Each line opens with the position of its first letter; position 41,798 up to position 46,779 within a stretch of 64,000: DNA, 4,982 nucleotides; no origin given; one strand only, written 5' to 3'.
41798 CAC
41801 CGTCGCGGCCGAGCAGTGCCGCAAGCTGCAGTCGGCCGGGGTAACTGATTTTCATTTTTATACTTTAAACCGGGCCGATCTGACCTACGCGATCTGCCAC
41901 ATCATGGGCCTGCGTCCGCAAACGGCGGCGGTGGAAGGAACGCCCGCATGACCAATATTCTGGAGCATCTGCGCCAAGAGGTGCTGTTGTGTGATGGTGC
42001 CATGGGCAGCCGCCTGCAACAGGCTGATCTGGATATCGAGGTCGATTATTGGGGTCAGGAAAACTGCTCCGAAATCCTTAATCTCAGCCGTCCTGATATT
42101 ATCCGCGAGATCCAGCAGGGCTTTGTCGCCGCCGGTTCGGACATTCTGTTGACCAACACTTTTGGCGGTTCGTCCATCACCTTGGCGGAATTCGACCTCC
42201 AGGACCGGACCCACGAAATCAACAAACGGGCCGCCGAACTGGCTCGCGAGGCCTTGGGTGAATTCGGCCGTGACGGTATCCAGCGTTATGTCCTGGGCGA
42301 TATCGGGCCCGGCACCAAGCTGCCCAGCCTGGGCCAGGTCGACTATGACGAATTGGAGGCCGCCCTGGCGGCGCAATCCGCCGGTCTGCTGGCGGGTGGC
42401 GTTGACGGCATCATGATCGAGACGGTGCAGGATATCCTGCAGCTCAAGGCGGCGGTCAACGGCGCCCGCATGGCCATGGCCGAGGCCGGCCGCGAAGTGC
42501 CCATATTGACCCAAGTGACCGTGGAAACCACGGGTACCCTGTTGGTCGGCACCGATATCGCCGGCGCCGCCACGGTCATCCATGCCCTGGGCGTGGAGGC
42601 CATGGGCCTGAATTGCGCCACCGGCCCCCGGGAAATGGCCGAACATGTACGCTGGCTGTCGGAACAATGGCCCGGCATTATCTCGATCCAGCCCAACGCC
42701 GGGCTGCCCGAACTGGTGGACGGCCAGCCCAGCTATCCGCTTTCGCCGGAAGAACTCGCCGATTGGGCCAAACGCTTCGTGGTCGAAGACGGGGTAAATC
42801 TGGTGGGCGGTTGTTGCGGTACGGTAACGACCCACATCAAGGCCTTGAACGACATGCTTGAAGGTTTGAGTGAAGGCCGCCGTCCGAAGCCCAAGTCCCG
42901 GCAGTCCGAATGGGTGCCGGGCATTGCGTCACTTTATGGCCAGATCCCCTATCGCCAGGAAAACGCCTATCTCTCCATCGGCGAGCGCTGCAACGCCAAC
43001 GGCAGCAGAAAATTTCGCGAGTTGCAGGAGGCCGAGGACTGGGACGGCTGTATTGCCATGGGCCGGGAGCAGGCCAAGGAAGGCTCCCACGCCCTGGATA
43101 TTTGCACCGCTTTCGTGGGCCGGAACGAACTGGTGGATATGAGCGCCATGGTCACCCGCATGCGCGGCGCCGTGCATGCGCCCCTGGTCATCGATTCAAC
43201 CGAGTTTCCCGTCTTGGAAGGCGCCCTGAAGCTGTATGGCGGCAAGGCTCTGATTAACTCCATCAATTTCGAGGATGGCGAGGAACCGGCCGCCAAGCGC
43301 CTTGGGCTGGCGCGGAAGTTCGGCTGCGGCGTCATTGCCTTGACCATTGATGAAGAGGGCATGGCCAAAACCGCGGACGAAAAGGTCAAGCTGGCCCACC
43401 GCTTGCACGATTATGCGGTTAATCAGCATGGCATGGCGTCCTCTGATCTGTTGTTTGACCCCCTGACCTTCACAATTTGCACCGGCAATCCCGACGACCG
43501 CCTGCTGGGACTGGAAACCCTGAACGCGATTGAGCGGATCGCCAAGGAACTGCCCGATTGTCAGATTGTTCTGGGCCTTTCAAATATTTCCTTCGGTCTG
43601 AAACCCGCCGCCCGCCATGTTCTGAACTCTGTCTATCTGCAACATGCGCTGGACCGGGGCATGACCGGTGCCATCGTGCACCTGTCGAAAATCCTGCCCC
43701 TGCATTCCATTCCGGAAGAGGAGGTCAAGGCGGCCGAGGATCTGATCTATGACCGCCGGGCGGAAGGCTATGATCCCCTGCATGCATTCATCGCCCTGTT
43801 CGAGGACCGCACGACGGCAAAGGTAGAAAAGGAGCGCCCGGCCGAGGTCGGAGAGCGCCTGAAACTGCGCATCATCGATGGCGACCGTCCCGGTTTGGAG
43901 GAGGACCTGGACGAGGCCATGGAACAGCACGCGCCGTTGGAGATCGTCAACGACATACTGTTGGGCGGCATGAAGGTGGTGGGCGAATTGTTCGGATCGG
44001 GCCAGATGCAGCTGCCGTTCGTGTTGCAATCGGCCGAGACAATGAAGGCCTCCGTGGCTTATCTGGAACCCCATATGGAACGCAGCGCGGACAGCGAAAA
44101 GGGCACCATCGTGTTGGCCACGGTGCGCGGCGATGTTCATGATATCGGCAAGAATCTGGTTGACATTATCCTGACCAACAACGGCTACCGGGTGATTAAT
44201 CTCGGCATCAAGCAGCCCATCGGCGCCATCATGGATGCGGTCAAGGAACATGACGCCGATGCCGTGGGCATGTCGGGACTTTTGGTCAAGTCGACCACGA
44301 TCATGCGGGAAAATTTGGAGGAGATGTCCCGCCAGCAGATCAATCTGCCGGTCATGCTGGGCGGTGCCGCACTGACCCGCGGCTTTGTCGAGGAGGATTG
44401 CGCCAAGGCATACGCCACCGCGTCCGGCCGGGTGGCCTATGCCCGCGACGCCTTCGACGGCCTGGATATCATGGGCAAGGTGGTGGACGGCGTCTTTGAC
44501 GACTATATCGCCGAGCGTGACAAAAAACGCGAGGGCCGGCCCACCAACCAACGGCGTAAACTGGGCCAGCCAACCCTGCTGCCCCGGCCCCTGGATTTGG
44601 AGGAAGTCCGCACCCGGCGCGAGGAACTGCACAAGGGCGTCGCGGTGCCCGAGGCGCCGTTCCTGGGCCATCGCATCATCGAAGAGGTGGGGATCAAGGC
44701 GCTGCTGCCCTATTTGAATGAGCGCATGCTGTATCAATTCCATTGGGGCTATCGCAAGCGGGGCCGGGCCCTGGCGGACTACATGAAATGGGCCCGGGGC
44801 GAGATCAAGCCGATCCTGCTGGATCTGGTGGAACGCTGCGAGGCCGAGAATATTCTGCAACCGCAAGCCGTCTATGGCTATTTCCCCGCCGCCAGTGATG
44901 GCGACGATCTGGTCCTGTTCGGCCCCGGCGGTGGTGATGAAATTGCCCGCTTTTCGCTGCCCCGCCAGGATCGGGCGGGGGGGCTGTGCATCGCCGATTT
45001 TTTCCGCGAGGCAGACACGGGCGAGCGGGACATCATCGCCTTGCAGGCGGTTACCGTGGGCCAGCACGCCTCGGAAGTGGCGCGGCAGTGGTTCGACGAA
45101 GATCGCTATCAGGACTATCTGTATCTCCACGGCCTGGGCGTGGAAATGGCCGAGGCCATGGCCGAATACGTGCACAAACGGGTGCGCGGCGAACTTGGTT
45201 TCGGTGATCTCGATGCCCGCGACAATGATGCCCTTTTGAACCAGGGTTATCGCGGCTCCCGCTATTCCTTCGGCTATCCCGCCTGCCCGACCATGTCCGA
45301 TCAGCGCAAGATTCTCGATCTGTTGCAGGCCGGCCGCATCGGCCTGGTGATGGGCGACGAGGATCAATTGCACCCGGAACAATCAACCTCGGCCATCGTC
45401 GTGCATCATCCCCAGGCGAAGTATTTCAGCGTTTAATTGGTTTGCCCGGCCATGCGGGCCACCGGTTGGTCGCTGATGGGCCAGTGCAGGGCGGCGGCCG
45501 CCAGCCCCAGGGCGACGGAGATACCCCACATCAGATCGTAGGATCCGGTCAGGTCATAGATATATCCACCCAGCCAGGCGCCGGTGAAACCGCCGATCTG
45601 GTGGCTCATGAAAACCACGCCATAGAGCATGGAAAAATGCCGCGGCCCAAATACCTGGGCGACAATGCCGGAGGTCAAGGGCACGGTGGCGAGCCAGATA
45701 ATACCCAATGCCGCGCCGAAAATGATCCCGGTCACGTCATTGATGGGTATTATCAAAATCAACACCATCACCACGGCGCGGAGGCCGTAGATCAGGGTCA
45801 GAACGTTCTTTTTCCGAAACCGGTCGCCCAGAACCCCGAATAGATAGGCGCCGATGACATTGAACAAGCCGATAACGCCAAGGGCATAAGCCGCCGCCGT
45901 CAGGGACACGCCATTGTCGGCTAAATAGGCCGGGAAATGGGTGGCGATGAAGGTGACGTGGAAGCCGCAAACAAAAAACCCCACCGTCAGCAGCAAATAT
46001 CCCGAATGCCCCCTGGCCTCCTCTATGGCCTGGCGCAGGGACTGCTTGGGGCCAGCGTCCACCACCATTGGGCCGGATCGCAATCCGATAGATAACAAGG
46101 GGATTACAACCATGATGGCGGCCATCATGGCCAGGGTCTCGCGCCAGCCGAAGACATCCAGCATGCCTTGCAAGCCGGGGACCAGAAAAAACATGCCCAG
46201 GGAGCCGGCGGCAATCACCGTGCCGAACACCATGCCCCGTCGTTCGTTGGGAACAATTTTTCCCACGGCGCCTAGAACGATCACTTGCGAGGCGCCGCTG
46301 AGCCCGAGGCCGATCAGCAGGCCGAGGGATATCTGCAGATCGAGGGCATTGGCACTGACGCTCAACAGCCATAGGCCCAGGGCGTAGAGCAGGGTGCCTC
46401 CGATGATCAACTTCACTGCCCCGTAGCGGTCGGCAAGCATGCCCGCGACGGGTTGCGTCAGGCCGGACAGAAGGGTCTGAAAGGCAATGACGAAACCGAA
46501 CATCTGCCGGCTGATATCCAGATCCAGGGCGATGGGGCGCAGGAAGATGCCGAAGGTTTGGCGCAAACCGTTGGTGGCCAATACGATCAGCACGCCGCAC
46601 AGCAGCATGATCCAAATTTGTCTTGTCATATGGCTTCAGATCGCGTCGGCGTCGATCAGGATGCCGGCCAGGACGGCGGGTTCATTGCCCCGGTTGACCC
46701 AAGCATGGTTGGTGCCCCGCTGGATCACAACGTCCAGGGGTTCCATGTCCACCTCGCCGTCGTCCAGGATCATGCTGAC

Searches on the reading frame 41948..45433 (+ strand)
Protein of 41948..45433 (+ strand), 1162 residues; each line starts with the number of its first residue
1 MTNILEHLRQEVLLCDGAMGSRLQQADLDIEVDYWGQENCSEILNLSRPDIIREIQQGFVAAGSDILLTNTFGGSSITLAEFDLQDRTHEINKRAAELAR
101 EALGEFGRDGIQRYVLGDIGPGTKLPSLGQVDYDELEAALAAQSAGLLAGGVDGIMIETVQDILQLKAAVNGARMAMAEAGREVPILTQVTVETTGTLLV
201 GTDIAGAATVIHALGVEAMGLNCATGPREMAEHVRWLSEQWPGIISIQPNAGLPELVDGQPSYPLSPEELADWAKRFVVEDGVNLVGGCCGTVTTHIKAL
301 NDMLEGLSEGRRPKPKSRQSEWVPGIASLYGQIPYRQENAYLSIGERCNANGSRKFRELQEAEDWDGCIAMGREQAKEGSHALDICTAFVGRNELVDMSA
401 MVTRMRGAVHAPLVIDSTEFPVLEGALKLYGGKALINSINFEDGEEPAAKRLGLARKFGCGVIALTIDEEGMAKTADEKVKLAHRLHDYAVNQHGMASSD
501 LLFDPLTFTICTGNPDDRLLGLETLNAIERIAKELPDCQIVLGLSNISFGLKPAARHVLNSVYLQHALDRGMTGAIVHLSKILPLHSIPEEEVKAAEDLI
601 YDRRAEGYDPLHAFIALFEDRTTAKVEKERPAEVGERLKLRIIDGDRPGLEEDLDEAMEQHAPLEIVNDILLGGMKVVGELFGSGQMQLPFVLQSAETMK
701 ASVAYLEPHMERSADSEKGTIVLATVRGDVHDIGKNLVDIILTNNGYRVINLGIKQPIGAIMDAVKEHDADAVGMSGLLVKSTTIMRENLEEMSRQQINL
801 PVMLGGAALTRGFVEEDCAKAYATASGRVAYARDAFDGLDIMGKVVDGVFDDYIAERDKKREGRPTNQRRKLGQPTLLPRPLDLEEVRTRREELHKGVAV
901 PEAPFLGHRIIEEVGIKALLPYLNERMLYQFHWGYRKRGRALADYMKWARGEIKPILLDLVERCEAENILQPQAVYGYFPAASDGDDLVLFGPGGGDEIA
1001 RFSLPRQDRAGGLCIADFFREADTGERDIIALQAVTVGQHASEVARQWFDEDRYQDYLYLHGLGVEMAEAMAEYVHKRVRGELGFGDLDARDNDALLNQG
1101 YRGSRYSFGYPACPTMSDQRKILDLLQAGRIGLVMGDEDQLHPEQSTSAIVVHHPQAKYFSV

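Call 6: search_protein_families(library=pfam, proteins=[window:41948-45433:+])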
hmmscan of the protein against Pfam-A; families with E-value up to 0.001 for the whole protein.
window:41948-45433:+ (1162 aa): 5 families
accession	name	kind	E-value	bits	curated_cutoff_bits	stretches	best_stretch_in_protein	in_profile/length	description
PF02574.22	S-methyl_trans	-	3.2e-74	250.8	22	1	13-303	1-282/283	Homocysteine S-methyltransferase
PF02965.22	Met_synt_B12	-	2e-39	136.1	25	1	960-1162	47-257/273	Vitamin B12 dependent methionine synthase, activation domain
PF00809.28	Pterin_bind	-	8.1e-38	130.9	25.5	1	345-578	1-244/244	Pterin binding enzyme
PF02607.22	B12-binding_2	-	1.5e-22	80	23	1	636-707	3-74/74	B12 binding domain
PF02310.24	B12-binding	-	5.2e-18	65.5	32.1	1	720-816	2-96/121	B12 binding domain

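Call 7: search_protein_families(library=ncbifam, proteins=[window:41948-45433:+])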
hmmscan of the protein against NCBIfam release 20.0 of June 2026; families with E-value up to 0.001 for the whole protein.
window:41948-45433:+ (1162 aa): 17 families
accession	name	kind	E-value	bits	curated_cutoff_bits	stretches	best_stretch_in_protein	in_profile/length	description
TIGR02082.1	metH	equivalog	0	1223.7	1010.85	1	9-1162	2-1182/1182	methionine synthase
NF007024.0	PRK09490.1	equivalog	6.5e-220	733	1497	1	3-1162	11-1199/1234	methionine synthase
NF006396.0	PRK08645.1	equivalog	5.2e-71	239.5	453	1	2-318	2-298/611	bifunctional homocysteine S-methyltransferase/methylenetetrahydrofolate reductase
NF005718.0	PRK07534.1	equivalog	5e-50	170.6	338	1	9-316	12-306/337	betaine--homocysteine S-methyltransferase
NF005719.0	PRK07535.1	domain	2.6e-45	154.7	259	1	344-579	4-229/268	methyltetrahydrofolate:corrinoid/iron-sulfur protein methyltransferase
TIGR02370.1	pyl_corrinoid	subfamily_domain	3.1e-38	131.1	215.3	1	641-824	5-192/197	methyltransferase cognate corrinoid protein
NF047996.1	corrin_MtgC_2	exception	3.1e-35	121.6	370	1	641-826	11-199/212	glycine betaine-specific corrinoid protein MtgC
NF041607.1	dimeth_corrin_MtbC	equivalog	9.7e-33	113.4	350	1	655-827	18-193/203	dimethylamine corrinoid protein MtbC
NF040655.1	MtaC_Meth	equivalog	4.7e-31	107.7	420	1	641-817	42-218/253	methanol--corrinoid protein MtaC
NF047995.1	corrinoid_MtgC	exception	6.6e-31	107.5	310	1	633-826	3-202/215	glycine betaine-specific corrinoid protein MtgC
NF040669.1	MtaC2_Meth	equivalog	1.3e-30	106.7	450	1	634-825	42-234/267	methanol--corrinoid protein MtaC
NF007020.0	PRK09485.1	equivalog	7.4e-24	84.3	215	1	7-304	7-303/306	homocysteine S-methyltransferase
NF040758.1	CODH_ACS_meth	exception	3.9e-19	69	370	1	341-580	4-234/261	carbon monoxide dehydrogenase/acetyl-CoA synthase methytransferase subunit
NF002612.0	PRK02261.1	equivalog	1.6e-12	47.1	110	1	717-807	2-93/148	methylaspartate mutase subunit S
TIGR01501.1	MthylAspMutase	equivalog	4.6e-11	42.6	135.8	1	719-793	2-79/134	methylaspartate mutase subunit S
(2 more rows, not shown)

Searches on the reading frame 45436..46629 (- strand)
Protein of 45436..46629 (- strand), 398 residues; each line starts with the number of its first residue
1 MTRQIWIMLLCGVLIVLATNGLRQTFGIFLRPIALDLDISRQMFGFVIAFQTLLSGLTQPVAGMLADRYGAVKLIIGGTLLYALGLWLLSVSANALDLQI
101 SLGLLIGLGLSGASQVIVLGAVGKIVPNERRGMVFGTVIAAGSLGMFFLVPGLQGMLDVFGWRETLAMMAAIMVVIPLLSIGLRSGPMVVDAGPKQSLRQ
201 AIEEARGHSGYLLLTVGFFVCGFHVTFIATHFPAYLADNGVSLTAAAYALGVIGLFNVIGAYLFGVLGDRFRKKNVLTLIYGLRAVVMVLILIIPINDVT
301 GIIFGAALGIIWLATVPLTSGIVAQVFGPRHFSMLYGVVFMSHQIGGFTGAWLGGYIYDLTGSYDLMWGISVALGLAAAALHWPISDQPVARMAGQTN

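Call 6: search_protein_families(library=pfam, proteins=[window:45436-46629:-])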
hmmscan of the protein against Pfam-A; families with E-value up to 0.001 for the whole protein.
window:45436-46629:- (398 aa): 4 families
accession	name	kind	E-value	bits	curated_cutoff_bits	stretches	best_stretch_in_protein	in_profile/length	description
PF07690.21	MFS_1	-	7.3e-45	153.8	33.4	2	19-312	8-312/347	Major Facilitator Superfamily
PF12832.13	MFS_1_like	-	6.8e-09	35.7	25.2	2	6-110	214-315/373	MFS_1 like family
PF06779.20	MFS_4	-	2.2e-06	27.7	26.3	1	104-375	89-356/364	Uncharacterised MFS-type transporter YbfB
PF01306.25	LacY_symp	-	0.00056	19.3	24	0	211-367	9-171/413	LacY proton/sugar symporter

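Call 7: search_protein_families(library=ncbifam, proteins=[window:45436-46629:-])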
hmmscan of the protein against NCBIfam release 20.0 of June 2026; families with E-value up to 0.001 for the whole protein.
window:45436-46629:- (398 aa): 15 families
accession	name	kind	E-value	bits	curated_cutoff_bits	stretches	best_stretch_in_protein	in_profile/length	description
NF049980.1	SfMCT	equivalog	3.6e-33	114.7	320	1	6-373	2-377/378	L-lactate MFS transporter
TIGR00890.1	2A0111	subfamily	1e-24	87.2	374.85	1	6-379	2-375/377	oxalate/formate antiport family MFS transporter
NF038246.1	bile_salt_MFS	equivalog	1.4e-16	60.4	400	1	6-372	4-390/408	conjugated bile salt MFS transporter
TIGR00895.1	2A0115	subfamily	9.8e-16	57.6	418.55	2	194-357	235-397/398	aromatic acid/H+ symport family MFS transporter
TIGR04259.1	oxa_formateAnti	equivalog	3.3e-15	55.8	335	1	6-381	2-387/405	oxalate/formate MFS antiporter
TIGR00892.1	2A0113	subfamily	1.4e-10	40.5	586.1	1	6-174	18-184/455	monocarboxylate transporter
TIGR00883.1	2A0106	subfamily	1.5e-10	40.8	443.45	2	131-325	139-341/400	metabolite/H+ symporter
TIGR00893.1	2A0114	subfamily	2e-10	40.2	395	1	194-379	200-392/399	D-galactonate transporter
TIGR00881.1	2A0104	subfamily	1.2e-09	37.7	407.75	1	17-182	5-169/379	phosphoglycerate transporter protein PgtP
NF008586.0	PRK11551.1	equivalog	5.1e-07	29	410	1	7-302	16-311/406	3-(3-hydroxy-phenyl)propionate transporter MhpT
TIGR00880.1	2_A_01_02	superfamily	1.6e-06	28.2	131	1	53-176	9-130/141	multidrug resistance protein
NF033733.1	MFS_ArsK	equivalog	3.9e-06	25.9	400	1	20-309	17-309/388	arsenite efflux MFS transporter ArsK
TIGR00711.1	efflux_EmrB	subfamily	2.3e-05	23.3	230.2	0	28-138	23-131/485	DHA2 family efflux MFS transporter permease subunit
NF007077.0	PRK09528.1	subfamily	0.00029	19.5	429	0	208-392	10-200/421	galactoside permease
NF000391.1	EmrB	exception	0.00058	18.6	925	1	33-108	37-111/501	multidrug efflux MFS transporter permease subunit EmrB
